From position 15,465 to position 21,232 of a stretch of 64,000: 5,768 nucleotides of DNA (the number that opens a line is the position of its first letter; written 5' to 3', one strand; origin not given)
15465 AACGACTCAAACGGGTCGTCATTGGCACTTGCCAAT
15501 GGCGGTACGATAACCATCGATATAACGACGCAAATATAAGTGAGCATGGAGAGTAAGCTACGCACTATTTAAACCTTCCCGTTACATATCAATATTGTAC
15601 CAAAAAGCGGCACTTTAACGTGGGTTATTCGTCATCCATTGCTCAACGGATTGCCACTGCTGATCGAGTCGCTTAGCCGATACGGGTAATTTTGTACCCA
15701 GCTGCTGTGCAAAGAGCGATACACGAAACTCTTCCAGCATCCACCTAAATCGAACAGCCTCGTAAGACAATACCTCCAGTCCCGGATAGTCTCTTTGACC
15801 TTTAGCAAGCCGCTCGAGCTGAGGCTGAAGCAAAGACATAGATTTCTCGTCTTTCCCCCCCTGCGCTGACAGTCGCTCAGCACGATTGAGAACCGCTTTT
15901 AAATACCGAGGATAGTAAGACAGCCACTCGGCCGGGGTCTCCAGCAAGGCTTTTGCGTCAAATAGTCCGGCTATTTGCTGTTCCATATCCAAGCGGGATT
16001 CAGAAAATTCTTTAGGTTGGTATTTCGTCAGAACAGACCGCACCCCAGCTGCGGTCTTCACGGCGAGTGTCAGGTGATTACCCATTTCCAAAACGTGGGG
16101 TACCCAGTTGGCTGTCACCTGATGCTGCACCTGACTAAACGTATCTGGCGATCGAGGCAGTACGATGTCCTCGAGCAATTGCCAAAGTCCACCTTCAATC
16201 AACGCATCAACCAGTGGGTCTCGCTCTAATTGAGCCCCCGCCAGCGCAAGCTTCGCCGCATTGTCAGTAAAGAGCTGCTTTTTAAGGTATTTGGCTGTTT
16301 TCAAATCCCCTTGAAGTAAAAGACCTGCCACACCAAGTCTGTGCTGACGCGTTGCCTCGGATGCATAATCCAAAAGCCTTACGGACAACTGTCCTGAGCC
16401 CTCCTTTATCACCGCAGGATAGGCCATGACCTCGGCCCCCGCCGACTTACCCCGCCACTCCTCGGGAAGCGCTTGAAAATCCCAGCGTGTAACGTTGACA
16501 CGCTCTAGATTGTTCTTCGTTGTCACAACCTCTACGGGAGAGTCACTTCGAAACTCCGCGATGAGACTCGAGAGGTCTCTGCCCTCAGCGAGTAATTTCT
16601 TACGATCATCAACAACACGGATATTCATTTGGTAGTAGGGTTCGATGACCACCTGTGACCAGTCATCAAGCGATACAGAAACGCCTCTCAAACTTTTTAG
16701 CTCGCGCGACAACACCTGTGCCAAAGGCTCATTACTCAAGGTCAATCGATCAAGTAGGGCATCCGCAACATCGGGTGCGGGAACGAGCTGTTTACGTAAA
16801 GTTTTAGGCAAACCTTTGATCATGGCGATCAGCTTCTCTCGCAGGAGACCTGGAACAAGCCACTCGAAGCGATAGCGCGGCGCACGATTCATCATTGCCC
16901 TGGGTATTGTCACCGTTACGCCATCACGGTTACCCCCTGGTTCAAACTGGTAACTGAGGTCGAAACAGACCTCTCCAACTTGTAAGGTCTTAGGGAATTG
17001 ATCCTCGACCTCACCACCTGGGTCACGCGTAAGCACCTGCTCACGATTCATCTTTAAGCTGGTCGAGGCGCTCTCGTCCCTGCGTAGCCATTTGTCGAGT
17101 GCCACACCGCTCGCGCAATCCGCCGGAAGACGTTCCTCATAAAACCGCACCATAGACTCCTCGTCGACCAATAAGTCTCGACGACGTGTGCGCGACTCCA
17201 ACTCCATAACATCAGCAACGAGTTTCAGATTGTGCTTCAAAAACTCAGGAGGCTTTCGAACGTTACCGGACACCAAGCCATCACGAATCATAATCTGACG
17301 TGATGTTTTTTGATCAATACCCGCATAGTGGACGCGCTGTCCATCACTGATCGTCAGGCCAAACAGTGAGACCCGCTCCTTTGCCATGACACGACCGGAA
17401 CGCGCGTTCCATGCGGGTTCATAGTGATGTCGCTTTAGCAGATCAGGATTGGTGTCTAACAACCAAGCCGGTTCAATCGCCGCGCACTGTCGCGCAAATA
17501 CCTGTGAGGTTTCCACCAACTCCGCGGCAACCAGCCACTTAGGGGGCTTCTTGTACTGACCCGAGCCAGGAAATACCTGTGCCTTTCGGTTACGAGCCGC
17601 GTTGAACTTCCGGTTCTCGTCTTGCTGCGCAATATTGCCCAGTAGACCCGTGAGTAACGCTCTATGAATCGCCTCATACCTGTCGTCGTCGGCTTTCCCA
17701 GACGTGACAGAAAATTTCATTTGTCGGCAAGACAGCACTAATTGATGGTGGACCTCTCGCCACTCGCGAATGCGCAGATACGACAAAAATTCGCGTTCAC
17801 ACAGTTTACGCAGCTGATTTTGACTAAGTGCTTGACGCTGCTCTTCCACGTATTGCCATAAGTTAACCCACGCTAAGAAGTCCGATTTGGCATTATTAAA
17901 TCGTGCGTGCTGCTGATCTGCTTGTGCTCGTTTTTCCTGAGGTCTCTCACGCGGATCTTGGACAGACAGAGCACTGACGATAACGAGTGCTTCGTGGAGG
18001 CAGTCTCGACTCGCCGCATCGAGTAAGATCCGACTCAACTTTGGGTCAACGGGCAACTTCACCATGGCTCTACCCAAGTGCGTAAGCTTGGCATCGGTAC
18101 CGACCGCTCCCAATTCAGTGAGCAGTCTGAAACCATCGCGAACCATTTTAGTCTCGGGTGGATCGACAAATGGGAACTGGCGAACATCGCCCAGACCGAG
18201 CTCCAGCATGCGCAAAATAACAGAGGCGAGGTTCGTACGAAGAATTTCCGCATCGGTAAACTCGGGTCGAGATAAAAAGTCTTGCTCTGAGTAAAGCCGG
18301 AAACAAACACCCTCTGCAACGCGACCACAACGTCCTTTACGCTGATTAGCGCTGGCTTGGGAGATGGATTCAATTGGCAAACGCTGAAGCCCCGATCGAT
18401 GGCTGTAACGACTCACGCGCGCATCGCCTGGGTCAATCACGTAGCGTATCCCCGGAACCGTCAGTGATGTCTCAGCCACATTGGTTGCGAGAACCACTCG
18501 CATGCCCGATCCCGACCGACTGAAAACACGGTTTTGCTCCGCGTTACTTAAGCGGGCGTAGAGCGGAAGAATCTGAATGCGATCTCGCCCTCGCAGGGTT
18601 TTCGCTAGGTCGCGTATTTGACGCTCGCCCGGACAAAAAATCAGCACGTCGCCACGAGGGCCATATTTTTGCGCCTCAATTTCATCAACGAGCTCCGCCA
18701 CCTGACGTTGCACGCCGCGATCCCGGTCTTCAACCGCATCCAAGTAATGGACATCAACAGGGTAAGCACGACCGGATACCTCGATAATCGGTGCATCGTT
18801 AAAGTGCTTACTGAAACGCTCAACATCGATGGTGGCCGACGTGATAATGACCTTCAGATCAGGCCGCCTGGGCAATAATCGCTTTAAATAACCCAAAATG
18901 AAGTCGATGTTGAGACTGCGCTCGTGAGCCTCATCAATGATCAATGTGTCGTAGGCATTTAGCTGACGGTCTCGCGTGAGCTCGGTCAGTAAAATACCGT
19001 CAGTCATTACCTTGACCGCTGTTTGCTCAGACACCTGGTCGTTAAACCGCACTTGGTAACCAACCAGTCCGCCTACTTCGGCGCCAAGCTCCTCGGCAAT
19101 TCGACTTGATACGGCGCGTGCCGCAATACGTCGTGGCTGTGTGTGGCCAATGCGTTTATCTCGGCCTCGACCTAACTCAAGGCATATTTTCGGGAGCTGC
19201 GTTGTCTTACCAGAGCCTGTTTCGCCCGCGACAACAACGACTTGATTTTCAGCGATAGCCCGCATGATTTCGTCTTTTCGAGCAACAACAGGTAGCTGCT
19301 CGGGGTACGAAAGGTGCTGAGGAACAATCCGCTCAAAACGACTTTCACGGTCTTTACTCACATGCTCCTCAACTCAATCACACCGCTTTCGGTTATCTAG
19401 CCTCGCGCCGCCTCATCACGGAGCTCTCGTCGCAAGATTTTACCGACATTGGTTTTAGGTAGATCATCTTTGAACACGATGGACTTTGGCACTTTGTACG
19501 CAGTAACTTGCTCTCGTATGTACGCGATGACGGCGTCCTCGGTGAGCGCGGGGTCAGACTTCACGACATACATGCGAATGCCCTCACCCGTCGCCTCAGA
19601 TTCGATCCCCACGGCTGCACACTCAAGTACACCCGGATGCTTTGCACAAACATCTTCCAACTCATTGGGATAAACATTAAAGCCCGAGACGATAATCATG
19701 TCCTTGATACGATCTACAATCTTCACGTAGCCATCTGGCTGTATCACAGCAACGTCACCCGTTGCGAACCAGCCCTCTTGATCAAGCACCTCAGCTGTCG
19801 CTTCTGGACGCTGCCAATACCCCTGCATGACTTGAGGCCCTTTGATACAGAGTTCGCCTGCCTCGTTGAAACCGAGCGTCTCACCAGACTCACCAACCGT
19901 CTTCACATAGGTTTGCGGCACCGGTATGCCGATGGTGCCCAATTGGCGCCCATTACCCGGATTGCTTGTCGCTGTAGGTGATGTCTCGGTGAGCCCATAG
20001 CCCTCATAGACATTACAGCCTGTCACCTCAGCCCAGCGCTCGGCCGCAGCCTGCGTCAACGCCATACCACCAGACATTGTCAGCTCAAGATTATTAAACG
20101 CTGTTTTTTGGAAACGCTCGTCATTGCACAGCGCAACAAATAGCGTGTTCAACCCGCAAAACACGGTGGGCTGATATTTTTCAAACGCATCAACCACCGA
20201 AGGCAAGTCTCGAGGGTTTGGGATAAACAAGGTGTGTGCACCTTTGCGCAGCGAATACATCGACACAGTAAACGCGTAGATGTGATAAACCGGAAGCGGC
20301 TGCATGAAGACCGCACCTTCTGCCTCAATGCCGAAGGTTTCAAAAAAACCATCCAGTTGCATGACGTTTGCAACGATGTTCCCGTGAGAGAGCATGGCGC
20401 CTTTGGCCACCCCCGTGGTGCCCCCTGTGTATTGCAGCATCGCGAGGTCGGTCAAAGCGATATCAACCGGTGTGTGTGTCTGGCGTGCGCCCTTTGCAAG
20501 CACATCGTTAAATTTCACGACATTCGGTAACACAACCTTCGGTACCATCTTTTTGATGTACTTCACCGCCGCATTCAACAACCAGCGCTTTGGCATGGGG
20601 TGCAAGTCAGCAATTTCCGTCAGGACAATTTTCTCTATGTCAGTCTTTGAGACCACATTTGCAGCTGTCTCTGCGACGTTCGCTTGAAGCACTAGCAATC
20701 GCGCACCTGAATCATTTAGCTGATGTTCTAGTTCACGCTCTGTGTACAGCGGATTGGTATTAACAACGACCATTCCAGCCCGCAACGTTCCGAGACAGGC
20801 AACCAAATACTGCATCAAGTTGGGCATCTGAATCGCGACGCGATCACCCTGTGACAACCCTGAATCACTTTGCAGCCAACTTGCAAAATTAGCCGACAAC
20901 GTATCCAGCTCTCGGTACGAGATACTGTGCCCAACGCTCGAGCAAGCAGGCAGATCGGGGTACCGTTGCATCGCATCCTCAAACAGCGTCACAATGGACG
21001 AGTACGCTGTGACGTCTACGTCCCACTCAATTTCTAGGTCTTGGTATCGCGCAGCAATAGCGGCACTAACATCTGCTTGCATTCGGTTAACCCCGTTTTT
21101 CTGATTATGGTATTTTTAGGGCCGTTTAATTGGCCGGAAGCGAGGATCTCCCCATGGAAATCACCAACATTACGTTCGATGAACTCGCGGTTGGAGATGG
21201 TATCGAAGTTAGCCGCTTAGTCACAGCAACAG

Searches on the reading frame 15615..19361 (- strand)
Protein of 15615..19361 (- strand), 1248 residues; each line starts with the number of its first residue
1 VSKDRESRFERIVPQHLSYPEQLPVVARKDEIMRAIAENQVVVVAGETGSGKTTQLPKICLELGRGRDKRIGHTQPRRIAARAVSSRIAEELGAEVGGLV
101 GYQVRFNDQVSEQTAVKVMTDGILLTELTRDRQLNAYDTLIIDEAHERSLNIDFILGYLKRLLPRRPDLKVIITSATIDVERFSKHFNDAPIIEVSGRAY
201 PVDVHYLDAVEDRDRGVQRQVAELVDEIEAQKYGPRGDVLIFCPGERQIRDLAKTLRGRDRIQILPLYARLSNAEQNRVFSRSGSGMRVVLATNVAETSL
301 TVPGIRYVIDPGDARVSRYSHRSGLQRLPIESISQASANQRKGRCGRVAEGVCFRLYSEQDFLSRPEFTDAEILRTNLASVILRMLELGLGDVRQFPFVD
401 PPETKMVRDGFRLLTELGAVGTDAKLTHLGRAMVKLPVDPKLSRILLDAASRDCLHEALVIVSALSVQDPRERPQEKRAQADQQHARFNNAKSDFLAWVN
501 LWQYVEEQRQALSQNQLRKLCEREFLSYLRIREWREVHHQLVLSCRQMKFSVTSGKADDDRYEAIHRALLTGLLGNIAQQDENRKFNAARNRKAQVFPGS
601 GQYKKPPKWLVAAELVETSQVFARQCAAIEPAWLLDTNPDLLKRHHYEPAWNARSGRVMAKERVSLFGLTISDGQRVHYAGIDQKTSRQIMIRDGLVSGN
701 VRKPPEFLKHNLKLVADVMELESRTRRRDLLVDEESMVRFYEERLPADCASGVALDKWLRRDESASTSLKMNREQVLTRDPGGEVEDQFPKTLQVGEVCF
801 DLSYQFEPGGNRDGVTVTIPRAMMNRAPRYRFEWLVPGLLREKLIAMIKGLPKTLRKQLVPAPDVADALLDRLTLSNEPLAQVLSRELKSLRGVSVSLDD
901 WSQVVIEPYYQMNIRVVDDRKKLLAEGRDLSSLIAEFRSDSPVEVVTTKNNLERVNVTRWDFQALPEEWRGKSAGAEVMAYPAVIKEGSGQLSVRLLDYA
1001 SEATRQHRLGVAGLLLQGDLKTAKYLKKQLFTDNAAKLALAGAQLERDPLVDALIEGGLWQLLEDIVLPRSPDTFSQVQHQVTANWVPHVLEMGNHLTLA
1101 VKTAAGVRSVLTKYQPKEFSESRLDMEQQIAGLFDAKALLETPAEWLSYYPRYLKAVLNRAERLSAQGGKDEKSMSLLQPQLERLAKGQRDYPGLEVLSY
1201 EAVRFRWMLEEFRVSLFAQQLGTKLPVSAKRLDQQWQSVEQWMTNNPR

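Call 56: search_protein_families(library=pfam, proteins=[window:15615-19361:-], max_evalue=0.00001)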
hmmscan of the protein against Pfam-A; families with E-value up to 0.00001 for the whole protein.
window:15615-19361:- (1248 aa): 6 families
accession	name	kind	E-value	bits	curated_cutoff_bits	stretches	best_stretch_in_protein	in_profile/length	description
PF11898.13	DUF3418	-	2.4e-168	561.9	25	1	654-1237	1-581/582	Domain of unknown function (DUF3418)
PF07717.22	OB_NTP_bind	-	2e-16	60.4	29.5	1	565-636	1-78/83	Oligonucleotide/oligosaccharide-binding (OB)-fold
PF00271.37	Helicase_C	-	9.8e-13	48.8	23.5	1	224-348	6-109/110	Helicase conserved C-terminal domain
PF21010.2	HA2_C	-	3.2e-11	44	21.3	1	439-497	1-76/77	Helicase associated domain (HA2), ratchet-like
PF00270.35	DEAD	-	7.7e-10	39.2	26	1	31-179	6-161/167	DEAD/DEAH box helicase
PF13245.12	AAA_19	-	2.3e-06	28.3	25.1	0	31-148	3-102/134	AAA domain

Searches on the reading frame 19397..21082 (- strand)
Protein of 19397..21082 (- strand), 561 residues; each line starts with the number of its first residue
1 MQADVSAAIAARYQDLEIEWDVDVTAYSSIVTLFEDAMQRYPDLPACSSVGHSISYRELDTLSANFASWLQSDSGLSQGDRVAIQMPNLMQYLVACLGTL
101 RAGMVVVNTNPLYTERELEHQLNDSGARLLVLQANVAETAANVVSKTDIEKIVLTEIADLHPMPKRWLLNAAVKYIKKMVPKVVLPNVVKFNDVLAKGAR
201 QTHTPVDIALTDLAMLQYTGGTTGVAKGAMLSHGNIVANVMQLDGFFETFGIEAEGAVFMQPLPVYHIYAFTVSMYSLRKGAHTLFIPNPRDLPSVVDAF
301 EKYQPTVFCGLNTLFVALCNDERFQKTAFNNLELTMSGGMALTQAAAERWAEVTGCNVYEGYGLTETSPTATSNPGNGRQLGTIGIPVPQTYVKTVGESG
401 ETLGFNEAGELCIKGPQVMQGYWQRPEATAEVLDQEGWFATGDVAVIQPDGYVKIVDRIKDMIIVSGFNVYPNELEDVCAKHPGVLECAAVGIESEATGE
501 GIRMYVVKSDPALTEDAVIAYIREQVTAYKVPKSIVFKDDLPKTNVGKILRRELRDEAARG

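Call 56: search_protein_families(library=pfam, proteins=[window:19397-21082:-], max_evalue=0.00001)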
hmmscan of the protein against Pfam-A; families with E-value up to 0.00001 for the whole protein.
window:19397-21082:- (561 aa): 2 families
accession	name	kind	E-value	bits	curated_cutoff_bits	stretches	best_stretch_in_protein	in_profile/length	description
PF00501.34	AMP-binding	-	7.5e-97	325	29.9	1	34-423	1-384/384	AMP-binding enzyme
PF13193.12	AMP-binding_C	-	1.3e-16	61.7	24.5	1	474-548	1-76/76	AMP-binding enzyme C-terminal domain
